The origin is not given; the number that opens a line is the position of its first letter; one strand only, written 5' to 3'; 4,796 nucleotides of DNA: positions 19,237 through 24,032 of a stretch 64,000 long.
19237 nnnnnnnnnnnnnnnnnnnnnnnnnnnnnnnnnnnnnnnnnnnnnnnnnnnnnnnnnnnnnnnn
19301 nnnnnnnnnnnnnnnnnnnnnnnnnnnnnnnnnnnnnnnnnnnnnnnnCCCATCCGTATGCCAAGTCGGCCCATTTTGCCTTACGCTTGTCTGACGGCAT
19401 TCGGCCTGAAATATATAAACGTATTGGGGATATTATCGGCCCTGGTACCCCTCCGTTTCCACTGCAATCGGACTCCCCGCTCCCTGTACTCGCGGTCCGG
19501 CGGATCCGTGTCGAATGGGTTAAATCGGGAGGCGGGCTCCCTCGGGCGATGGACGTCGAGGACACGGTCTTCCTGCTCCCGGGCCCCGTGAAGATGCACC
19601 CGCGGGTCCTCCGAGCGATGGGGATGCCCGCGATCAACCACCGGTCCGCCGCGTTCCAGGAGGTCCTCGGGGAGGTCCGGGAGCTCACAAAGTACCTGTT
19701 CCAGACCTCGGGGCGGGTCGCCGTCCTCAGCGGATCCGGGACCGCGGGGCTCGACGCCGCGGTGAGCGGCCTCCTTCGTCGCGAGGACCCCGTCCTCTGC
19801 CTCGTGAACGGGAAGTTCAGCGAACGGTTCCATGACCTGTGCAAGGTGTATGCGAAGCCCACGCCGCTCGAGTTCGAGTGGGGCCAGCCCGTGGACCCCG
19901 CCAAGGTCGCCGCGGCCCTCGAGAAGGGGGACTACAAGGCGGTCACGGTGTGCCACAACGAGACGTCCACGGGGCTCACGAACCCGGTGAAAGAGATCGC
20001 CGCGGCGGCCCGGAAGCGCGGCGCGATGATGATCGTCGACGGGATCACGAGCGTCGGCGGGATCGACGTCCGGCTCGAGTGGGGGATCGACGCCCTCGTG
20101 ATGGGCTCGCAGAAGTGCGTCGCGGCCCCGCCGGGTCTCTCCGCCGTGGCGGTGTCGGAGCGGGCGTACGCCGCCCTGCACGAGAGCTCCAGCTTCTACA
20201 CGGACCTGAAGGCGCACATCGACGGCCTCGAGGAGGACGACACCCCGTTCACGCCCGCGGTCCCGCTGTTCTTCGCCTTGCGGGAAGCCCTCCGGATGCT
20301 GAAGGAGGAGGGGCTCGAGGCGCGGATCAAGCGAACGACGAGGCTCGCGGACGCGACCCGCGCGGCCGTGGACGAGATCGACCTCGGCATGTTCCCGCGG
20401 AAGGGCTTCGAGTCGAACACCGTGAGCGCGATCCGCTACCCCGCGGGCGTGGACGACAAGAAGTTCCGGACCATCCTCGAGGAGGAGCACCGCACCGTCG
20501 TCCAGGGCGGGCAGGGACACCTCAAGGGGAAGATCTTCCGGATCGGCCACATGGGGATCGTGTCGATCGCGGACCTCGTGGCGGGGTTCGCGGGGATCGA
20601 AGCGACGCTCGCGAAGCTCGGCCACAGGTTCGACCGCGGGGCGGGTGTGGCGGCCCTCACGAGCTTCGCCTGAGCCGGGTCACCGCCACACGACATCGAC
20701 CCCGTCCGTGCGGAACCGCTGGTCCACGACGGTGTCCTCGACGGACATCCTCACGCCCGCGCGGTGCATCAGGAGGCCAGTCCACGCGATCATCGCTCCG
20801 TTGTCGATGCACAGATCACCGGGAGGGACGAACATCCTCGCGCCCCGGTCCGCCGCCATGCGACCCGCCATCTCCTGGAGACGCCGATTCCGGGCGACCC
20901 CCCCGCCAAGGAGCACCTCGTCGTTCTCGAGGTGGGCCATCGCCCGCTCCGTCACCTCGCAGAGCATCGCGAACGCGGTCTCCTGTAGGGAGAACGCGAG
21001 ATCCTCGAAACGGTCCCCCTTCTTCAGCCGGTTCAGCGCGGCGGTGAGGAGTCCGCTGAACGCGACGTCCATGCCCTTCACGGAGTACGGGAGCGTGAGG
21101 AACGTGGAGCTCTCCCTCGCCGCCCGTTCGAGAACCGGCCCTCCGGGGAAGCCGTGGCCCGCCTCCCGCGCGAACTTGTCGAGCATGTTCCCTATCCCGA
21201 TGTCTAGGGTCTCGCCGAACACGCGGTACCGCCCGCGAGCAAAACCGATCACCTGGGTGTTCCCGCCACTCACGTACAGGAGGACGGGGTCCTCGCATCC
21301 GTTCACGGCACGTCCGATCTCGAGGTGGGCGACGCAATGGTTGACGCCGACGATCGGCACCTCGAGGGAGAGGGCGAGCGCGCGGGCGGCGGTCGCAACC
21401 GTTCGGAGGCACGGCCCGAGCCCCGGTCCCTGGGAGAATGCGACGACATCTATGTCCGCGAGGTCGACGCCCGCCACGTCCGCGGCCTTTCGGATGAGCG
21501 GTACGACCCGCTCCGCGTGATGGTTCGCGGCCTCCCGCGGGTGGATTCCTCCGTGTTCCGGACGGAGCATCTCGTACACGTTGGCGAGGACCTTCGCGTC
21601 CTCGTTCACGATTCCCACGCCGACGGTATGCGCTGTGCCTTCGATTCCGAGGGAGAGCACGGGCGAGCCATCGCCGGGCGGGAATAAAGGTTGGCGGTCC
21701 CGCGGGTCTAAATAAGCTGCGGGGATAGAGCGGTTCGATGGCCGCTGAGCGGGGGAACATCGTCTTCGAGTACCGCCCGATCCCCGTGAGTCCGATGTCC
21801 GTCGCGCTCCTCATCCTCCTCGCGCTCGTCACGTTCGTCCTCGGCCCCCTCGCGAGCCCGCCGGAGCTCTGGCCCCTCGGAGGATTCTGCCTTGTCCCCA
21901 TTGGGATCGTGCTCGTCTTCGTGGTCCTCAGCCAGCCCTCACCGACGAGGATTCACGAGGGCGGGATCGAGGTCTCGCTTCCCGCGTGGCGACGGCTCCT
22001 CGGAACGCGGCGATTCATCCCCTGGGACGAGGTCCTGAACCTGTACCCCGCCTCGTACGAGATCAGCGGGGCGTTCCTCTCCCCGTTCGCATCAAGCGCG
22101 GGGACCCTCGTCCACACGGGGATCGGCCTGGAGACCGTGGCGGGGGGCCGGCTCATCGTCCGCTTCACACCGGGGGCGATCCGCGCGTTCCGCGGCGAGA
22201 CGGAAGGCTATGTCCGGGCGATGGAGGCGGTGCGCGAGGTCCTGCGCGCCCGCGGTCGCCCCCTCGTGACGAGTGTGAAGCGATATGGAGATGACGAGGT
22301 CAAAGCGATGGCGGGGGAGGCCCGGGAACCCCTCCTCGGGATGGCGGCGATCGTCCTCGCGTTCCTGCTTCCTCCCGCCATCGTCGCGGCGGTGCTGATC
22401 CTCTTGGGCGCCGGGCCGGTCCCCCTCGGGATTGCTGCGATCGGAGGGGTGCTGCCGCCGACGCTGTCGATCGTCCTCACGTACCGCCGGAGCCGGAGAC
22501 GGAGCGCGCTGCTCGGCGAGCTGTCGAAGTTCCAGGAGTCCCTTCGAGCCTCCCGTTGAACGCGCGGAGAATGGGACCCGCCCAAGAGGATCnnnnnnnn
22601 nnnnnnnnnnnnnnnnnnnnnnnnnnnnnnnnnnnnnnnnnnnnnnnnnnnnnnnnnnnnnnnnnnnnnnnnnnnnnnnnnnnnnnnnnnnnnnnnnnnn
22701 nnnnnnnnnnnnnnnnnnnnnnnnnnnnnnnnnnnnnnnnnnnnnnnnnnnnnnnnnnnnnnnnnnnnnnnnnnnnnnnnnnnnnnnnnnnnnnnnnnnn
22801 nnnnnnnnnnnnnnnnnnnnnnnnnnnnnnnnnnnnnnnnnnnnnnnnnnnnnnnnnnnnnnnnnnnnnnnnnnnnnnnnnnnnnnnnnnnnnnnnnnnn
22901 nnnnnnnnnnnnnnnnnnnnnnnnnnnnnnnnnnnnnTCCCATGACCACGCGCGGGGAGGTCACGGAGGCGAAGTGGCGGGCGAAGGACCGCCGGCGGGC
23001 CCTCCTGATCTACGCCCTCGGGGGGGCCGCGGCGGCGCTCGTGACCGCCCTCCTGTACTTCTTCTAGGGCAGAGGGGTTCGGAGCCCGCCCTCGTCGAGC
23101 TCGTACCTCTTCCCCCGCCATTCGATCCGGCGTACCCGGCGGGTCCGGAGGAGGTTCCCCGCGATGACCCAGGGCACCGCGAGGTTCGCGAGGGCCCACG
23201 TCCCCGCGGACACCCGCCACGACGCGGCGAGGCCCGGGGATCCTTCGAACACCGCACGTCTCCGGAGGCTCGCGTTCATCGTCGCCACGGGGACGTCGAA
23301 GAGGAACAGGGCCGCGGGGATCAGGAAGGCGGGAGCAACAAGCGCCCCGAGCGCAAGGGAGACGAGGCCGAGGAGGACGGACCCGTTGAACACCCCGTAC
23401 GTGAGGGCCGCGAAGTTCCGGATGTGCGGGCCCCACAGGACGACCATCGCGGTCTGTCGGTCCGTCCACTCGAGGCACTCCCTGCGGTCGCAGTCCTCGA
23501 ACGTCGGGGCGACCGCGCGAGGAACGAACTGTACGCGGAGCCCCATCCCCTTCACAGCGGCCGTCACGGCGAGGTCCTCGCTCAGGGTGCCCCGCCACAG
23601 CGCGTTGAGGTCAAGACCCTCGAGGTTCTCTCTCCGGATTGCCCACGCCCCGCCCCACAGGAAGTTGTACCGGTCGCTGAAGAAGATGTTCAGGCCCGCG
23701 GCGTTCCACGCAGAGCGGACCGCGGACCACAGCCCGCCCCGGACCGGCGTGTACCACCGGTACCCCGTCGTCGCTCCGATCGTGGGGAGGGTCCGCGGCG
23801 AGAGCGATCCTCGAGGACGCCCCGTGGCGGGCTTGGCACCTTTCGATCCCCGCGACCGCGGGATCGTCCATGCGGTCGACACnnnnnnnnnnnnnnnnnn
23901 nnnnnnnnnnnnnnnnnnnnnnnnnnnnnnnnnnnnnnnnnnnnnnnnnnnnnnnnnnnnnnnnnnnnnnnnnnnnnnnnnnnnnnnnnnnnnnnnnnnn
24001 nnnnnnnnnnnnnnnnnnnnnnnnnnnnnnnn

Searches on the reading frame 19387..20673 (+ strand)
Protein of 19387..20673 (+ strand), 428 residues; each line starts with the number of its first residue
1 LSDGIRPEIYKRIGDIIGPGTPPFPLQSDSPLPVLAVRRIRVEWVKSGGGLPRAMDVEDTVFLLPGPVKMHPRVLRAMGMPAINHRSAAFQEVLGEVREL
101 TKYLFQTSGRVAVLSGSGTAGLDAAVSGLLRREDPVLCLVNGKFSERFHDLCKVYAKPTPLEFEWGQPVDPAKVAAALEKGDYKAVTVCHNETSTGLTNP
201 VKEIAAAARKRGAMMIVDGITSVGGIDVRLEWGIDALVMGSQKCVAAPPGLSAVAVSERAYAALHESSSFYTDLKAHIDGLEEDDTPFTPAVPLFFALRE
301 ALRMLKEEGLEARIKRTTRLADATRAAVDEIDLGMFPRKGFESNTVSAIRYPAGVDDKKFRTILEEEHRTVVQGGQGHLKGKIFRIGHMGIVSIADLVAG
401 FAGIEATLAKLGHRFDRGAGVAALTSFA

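Call 22: search_protein_families(library=pfam, proteins=[window:19387-20673:+], max_evalue=0.001)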
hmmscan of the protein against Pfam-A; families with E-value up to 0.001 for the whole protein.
window:19387-20673:+ (428 aa): 2 families
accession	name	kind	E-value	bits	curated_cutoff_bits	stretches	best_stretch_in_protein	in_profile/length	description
PF00266.25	Aminotran_5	-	5.3e-26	91.9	21.5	1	82-375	33-338/371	Aminotransferase class-V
PF01053.26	Cys_Met_Meta_PP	-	0.00016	20.8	27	1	108-239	66-194/381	Cys/Met metabolism PLP-dependent enzyme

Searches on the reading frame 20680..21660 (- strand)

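Call 22: search_protein_families(library=pfam, proteins=[window:20680-21660:-], max_evalue=0.001)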
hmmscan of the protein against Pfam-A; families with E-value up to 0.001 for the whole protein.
window:20680-21660:- (326 aa): 2 families
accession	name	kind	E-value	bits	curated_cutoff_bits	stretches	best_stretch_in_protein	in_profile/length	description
PF00814.31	TsaD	-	5.2e-83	279.2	24.8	1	24-293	2-264/264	tRNA N6-adenosine threonylcarbamoyltransferase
PF22521.2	HypF_C_2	-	1.2e-09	38.8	27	1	177-285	123-237/241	Carbamoyltransferase, Kae1-like Domain, second subdomain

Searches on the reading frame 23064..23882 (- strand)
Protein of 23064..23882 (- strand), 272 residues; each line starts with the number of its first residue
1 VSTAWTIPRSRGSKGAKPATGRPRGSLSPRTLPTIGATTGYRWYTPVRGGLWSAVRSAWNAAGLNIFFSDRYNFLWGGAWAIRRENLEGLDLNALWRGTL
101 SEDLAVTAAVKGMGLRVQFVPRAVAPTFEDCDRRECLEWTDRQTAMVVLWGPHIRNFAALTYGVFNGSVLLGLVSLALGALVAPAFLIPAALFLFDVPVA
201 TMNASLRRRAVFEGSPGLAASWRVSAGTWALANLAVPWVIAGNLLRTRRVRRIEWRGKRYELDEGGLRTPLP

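Call 22: search_protein_families(library=pfam, proteins=[window:23064-23882:-], max_evalue=0.001)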
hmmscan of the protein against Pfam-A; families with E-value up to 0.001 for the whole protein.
window:23064-23882:- (272 aa): 1 family
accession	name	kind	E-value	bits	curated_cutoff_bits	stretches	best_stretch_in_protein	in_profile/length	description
PF13506.12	Glyco_transf_21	-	0.00016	21.6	21.7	1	42-127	67-154/174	Glycosyl transferase family 21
